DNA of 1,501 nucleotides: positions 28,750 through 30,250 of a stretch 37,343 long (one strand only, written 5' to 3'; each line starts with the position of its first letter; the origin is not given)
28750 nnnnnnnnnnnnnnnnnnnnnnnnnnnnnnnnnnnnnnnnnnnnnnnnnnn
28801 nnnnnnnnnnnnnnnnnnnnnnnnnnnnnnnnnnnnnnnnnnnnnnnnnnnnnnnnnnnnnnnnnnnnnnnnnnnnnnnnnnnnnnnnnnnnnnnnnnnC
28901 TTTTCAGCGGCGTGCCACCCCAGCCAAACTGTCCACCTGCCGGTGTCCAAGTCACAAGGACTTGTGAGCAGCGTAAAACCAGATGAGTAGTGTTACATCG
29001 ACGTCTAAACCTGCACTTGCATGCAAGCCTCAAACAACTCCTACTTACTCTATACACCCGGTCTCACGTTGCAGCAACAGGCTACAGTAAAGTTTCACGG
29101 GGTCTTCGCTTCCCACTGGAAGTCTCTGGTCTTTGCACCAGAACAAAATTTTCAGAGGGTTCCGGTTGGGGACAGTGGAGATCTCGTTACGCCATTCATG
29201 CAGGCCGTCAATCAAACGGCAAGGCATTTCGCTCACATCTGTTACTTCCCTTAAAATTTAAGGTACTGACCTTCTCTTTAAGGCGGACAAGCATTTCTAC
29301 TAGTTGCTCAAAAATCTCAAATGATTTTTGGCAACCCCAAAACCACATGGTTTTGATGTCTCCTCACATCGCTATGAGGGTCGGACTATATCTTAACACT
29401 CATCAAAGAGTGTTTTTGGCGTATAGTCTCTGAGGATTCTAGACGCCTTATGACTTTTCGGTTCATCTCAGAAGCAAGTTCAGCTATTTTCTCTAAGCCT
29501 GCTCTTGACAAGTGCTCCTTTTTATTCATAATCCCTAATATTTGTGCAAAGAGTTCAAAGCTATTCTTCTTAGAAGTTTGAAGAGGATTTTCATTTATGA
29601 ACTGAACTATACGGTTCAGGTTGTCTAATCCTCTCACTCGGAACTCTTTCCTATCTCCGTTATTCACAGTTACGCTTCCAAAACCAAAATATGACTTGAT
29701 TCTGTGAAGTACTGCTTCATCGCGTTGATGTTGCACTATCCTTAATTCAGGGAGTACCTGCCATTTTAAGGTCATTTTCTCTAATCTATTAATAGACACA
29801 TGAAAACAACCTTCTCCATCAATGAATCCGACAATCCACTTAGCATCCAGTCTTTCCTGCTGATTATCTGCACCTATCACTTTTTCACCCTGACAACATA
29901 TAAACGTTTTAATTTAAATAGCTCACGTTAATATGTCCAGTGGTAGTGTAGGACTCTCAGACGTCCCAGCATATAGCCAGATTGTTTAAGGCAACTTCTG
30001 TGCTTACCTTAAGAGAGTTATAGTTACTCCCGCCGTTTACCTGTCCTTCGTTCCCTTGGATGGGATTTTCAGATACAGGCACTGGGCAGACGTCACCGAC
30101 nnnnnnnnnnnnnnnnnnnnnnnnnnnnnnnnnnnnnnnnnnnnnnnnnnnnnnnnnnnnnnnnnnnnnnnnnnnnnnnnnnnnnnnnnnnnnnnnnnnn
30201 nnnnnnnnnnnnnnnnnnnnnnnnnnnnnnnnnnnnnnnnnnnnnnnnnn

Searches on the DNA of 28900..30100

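Call 67: search_rna_families(source=window, start=28900, end=30100, threshold=evalue, max_evalue=0.01, show_alignments=1)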
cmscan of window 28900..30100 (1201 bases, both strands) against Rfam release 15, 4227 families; matches with E-value up to 0.01: 2.
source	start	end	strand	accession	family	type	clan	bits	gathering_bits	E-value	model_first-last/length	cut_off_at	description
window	28900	30100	-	RF02540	LSU_rRNA_archaea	Gene; rRNA;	CL00112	260.5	50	3e-80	1940-2363/2987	5'&3'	Archaeal large subunit ribosomal RNA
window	29362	29561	-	RF00028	Intron_gpI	Intron;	-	31.3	50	7.4e-06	1-253/253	no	Group I catalytic intron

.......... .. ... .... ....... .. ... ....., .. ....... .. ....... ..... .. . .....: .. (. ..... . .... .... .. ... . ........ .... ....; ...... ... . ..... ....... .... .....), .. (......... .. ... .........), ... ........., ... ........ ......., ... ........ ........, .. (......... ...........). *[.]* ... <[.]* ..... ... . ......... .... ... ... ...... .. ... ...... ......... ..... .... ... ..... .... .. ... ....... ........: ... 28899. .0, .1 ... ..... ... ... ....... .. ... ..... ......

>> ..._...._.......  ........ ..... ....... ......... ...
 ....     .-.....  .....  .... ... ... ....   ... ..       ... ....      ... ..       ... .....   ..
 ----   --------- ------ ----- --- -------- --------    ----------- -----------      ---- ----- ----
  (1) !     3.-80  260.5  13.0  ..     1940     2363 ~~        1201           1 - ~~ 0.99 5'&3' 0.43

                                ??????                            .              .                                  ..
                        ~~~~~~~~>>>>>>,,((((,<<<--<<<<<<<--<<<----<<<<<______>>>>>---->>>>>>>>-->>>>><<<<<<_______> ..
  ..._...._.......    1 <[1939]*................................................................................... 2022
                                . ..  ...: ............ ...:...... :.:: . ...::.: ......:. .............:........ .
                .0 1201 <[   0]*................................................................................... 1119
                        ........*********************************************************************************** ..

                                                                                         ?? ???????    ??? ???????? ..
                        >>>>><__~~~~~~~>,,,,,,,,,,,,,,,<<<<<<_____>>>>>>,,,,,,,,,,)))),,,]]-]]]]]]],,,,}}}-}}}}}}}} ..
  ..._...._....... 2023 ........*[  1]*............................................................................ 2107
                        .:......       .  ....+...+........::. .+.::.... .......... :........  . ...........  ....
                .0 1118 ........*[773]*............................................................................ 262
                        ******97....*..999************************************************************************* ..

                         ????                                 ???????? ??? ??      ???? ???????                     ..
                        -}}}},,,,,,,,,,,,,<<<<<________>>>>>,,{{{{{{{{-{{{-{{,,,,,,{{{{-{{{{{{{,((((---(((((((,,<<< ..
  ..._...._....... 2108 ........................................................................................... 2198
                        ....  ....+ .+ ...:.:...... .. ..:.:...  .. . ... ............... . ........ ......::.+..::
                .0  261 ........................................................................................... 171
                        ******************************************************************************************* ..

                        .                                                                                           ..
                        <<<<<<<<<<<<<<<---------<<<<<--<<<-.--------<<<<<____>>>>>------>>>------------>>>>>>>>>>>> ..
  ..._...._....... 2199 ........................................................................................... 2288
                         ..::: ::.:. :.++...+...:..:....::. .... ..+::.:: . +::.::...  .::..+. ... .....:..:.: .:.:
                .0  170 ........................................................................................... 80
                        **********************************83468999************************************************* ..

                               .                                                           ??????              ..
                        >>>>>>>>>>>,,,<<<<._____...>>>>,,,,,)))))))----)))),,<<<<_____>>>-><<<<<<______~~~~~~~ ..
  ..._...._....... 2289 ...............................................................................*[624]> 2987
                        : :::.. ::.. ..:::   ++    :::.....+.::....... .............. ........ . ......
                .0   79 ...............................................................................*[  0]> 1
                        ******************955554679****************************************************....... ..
